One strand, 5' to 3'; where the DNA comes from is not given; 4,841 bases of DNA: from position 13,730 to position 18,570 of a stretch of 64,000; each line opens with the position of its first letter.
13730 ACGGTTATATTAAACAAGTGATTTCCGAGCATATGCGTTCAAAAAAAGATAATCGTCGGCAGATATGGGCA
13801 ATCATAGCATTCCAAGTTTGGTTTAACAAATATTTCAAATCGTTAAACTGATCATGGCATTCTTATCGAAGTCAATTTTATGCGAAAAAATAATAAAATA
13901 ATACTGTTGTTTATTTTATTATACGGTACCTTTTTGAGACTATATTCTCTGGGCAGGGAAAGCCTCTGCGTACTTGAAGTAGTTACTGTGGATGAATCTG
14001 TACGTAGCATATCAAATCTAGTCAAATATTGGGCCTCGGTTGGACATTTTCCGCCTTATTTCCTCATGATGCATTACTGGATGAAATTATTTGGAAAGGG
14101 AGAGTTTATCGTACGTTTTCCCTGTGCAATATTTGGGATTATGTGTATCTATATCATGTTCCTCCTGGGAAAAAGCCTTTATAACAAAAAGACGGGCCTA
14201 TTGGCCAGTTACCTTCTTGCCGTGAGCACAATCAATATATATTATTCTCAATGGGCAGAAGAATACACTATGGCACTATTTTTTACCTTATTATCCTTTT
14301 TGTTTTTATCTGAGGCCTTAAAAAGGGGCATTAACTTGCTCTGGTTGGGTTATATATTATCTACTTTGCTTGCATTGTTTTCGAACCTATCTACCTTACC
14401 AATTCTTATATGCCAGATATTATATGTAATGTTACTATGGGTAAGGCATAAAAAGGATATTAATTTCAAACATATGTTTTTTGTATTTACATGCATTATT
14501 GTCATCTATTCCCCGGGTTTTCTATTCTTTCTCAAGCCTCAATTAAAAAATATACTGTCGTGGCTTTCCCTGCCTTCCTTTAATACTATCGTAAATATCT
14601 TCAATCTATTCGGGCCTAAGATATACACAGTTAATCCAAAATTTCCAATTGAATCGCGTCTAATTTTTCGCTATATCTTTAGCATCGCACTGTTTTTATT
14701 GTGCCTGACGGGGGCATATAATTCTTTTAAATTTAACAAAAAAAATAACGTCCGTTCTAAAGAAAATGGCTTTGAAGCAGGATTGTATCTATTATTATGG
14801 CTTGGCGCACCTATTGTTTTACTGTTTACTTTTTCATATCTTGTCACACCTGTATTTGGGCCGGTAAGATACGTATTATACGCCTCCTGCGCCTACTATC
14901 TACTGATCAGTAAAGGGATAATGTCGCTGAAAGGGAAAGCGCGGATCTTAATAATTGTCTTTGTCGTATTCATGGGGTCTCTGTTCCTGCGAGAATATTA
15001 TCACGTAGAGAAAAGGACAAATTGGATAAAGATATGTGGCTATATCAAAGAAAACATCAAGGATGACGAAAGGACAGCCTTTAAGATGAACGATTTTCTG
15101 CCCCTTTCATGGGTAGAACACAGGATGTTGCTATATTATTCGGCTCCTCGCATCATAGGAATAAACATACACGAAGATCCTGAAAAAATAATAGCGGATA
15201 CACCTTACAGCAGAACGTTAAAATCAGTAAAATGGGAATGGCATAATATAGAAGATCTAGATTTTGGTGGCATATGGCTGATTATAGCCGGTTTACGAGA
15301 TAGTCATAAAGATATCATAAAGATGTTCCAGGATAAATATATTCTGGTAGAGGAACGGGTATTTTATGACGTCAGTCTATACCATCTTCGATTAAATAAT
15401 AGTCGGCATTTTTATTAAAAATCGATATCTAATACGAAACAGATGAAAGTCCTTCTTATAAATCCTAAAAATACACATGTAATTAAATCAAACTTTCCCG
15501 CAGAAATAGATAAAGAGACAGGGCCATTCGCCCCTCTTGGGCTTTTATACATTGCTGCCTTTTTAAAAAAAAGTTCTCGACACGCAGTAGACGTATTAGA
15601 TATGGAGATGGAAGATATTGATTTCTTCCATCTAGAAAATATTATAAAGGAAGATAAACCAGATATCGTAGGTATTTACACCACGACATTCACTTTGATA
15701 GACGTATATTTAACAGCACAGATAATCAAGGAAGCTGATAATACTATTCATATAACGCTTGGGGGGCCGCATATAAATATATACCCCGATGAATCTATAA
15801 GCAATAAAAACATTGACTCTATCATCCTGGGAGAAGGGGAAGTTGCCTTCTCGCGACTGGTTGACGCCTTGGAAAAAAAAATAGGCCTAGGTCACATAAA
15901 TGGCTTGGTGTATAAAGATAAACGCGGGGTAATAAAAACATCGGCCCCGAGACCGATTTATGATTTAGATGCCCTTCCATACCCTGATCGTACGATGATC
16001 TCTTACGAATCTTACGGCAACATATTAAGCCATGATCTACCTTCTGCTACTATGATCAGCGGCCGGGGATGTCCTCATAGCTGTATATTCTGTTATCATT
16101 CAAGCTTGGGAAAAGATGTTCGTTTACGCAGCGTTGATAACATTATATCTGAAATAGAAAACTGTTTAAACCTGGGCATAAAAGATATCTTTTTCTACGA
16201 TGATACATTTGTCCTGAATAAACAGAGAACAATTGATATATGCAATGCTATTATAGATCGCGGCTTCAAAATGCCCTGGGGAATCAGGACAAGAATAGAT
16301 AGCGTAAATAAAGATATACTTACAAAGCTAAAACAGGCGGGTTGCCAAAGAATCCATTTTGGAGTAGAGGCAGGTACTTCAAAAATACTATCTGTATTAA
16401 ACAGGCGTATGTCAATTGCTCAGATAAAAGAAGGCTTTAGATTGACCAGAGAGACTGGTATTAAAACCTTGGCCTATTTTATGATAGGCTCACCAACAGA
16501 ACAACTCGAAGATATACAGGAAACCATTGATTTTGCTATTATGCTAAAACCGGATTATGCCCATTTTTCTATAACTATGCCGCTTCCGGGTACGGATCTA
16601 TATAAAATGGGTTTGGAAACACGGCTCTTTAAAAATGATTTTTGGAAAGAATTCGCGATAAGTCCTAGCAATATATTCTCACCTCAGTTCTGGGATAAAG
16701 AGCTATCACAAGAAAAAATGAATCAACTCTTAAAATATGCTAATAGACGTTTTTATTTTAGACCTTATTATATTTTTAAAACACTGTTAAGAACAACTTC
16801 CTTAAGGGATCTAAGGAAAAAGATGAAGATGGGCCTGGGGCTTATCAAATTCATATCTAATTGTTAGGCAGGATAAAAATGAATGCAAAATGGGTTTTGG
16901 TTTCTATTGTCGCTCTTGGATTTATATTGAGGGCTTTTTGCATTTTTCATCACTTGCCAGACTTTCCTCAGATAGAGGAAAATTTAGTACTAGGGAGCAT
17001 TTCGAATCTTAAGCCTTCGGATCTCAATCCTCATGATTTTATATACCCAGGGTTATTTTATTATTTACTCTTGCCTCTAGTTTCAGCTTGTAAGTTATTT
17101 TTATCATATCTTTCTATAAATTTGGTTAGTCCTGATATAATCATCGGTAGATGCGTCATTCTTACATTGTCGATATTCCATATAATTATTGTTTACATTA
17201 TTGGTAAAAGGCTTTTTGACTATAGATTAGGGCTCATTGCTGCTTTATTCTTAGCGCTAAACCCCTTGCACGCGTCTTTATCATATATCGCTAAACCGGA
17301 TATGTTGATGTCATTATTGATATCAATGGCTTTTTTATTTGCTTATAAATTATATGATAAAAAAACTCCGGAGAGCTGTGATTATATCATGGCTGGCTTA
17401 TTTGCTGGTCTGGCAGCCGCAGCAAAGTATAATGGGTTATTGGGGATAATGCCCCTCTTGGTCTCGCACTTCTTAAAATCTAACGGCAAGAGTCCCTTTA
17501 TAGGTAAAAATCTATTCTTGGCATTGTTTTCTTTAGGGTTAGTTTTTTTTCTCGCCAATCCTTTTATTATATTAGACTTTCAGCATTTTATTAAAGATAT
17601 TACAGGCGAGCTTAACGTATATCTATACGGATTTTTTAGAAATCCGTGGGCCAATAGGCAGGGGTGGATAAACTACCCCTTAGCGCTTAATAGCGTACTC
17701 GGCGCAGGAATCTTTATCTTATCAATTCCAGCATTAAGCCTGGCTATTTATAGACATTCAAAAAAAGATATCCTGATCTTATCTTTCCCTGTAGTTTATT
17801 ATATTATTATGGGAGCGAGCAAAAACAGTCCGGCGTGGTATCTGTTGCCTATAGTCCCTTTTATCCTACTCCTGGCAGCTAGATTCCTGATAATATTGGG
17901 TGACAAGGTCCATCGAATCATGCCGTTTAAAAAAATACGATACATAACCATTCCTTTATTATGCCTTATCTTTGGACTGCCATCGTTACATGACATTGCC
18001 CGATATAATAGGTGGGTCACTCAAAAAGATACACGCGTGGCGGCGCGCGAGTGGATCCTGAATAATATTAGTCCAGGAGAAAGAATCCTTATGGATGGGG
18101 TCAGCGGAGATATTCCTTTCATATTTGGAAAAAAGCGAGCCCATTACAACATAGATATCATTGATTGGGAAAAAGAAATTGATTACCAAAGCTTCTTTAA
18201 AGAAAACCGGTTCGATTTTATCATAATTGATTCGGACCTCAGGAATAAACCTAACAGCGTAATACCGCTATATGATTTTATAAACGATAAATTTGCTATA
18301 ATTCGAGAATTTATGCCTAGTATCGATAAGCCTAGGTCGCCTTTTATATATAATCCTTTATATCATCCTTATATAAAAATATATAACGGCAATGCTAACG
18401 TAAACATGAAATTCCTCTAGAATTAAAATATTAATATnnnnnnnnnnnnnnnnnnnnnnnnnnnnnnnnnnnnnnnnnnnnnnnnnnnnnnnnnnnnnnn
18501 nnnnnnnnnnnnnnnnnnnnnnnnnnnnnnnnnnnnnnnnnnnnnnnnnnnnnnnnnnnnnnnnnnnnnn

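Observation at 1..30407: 30-kb low-GC accessory cluster dense in B12-radical SAM enzymes, AsnB amidotransferases, U32 proteins, GT2/GT-C transferases and novel membrane protein families, sitting directly upstream of dnaA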

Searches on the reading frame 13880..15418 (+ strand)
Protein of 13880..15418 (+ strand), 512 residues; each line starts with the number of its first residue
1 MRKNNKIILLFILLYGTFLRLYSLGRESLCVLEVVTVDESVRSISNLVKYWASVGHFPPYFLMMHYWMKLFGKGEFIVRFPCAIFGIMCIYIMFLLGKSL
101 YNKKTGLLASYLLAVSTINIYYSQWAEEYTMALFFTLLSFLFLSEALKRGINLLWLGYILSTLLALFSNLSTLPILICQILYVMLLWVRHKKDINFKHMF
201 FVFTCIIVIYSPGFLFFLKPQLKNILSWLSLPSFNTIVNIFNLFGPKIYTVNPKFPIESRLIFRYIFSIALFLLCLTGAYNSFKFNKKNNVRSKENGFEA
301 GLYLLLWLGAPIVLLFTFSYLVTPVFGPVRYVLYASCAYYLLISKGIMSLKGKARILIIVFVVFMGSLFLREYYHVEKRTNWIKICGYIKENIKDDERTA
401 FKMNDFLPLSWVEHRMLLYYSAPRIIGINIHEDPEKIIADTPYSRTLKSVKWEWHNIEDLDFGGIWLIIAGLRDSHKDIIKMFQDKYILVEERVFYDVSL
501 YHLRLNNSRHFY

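Call 6: search_protein_families(library=pfam, proteins=[window:13880-15418:+], max_evalue=0.01)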
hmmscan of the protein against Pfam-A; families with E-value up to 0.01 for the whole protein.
window:13880-15418:+ (512 aa): 1 family
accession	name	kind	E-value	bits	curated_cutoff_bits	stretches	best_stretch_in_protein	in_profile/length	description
PF13231.12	PMT_2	-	6.6e-11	43.1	26.1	1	59-212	5-156/160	Dolichyl-phosphate-mannose-protein mannosyltransferase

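Call 9: search_protein_families(library=ncbifam, proteins=[window:13880-15418:+], max_evalue=0.001)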
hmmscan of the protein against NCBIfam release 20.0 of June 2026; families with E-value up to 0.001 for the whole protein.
window:13880-15418:+ (512 aa): 2 families
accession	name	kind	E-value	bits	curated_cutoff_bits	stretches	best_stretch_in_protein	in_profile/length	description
NF052499.1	MnslTaseMT1671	equivalog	3e-11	42.5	900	1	25-377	45-376/523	mannosyltransferase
TIGR03663.1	TIGR03663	subfamily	1e-09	38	126.25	1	7-188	2-184/435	flippase activity-associated protein Agl23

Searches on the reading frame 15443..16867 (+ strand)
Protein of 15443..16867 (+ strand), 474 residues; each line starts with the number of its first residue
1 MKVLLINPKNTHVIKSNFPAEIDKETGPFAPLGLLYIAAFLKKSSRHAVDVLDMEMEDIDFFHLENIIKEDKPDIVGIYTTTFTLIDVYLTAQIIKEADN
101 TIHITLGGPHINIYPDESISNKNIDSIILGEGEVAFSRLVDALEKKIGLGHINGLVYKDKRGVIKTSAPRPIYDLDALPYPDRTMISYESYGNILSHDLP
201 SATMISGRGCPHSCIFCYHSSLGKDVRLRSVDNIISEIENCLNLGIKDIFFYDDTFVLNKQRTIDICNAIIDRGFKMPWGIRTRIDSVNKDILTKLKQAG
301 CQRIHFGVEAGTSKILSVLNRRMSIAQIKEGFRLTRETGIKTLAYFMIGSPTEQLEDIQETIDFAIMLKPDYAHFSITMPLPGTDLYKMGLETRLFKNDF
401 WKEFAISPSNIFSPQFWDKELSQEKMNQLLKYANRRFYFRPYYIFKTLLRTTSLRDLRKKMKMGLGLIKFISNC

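Call 6: search_protein_families(library=pfam, proteins=[window:15443-16867:+], max_evalue=0.01)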
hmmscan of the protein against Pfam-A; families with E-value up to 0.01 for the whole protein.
window:15443-16867:+ (474 aa): 2 families
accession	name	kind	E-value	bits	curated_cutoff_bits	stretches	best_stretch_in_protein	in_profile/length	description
PF04055.27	Radical_SAM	-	3.8e-25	89.4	29.5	1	204-365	1-166/166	Radical SAM superfamily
PF02310.24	B12-binding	-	1.5e-17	64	32.1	1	28-139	11-120/121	B12 binding domain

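Call 9: search_protein_families(library=ncbifam, proteins=[window:15443-16867:+], max_evalue=0.001)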
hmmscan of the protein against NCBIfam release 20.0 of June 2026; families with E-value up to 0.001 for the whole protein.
window:15443-16867:+ (474 aa): 34 families (the best 25 are shown)
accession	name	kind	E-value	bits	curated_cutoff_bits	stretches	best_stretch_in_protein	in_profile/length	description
TIGR02026.1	BchE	equivalog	1e-54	186.3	481.35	1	13-455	4-444/497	magnesium-protoporphyrin IX monomethyl ester anaerobic oxidative cyclase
TIGR03471.1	HpnJ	equivalog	6.7e-53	180.2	577.6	1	72-471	68-467/472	hopanoid biosynthesis associated radical SAM protein HpnJ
NF050148.1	rSAM_ApyD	equivalog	5.8e-47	160.4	750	1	63-388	65-391/645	RiPP biosynthesis radical SAM protein ApyD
TIGR04479.1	bcpD_PhpK_rSAM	subfamily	3.4e-44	151.1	600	1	29-372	70-413/504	PhpK family radical SAM P-methyltransferase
TIGR04072.2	rSAM_ladder_B12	equivalog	2.4e-40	138.5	360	1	26-437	13-415/443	lipid biosynthesis B12-binding/radical SAM protein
NF033070.1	rSAM_AprD4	equivalog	1.2e-35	123.3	500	1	152-393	148-393/456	AprD4 family radical SAM diol-dehydratase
TIGR04385.1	B12_rSAM_cofa1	equivalog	2.1e-35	122.8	450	1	29-364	18-360/438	B12 lower ligand biosynthesis radical SAM protein BzaD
TIGR04014.1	B12_SAM_MJ_0865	equivalog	5e-32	111.2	360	1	79-394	46-362/434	methyl-coenzyme M reductase glutamine C-methyltransferase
TIGR04367.1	HpnR_B12_rSAM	equivalog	1.2e-31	109.9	650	1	30-390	21-373/490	hopanoid C-3 methylase HpnR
TIGR04295.1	B12_rSAM_oligo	hypoth_equivalog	9.4e-30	103.6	400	1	27-326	21-319/422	TIGR04295 family B12-binding domain-containing radical SAM protein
NF038361.1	rSAM_Sden_1168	equivalog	1.9e-29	102.7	575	1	35-391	89-474/560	Sden_1168 family B12-binding radical SAM P-methyltransferase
TIGR04013.1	B12_SAM_MJ_1487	hypoth_equivalog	4.5e-29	101.5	251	2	58-251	29-202/382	TIGR04013 family B12-binding domain/radical SAM domain-containing protein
NF040542.1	rSAM_RCCLKC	equivalog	1.4e-26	93.6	450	1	27-364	9-346/423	arsinothricin biosynthesis radical SAM protein ArsL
TIGR03975.1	rSAM_ocin_1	subfamily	2.5e-22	79.1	281.85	1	66-363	122-425/606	RiPP maturation radical SAM C-methyltransferase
NF033712.0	B12_rSAM_KedN5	subfamily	1.6e-20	72.9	700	1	58-362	48-364/624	KedN5 family methylcobalamin-dependent radical SAM C-methyltransferase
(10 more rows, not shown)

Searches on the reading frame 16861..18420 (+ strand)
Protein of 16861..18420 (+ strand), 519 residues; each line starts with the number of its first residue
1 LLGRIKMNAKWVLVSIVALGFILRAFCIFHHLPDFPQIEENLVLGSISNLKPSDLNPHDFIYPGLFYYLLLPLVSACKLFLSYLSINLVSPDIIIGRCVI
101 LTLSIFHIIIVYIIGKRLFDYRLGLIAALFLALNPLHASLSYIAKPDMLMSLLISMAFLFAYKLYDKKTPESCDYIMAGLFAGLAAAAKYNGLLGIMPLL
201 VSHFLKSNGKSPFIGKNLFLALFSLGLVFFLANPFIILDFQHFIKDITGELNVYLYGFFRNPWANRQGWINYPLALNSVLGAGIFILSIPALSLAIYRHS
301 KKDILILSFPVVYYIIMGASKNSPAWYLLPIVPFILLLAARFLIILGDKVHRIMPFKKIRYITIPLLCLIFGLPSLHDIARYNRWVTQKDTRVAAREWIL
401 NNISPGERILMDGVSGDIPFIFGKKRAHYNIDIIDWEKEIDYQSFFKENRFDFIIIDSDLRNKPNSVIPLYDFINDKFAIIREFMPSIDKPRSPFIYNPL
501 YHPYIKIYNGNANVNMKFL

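Call 6: search_protein_families(library=pfam, proteins=[window:16861-18420:+], max_evalue=0.01)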
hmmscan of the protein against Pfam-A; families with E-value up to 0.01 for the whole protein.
window:16861-18420:+ (519 aa): 3 families
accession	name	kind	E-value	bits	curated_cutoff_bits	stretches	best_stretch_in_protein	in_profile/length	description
PF13231.12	PMT_2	-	3.1e-12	47.4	26.1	1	92-231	20-155/160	Dolichyl-phosphate-mannose-protein mannosyltransferase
PF02366.24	PMT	-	4.9e-05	23.4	22.7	1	101-216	91-212/245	Dolichyl-phosphate-mannose-protein mannosyltransferase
PF09594.16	GT87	-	0.005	17.1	25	1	60-247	1-162/237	Glycosyltransferase family 87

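Call 9: search_protein_families(library=ncbifam, proteins=[window:16861-18420:+], max_evalue=0.001)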
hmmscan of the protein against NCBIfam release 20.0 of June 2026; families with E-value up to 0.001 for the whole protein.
window:16861-18420:+ (519 aa): 1 family
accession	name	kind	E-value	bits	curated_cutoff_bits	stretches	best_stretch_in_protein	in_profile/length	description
TIGR04154.1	archaeo_STT3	subfamily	1.5e-05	23.6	450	1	102-197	104-200/831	oligosaccharyl transferase, archaeosortase A system-associated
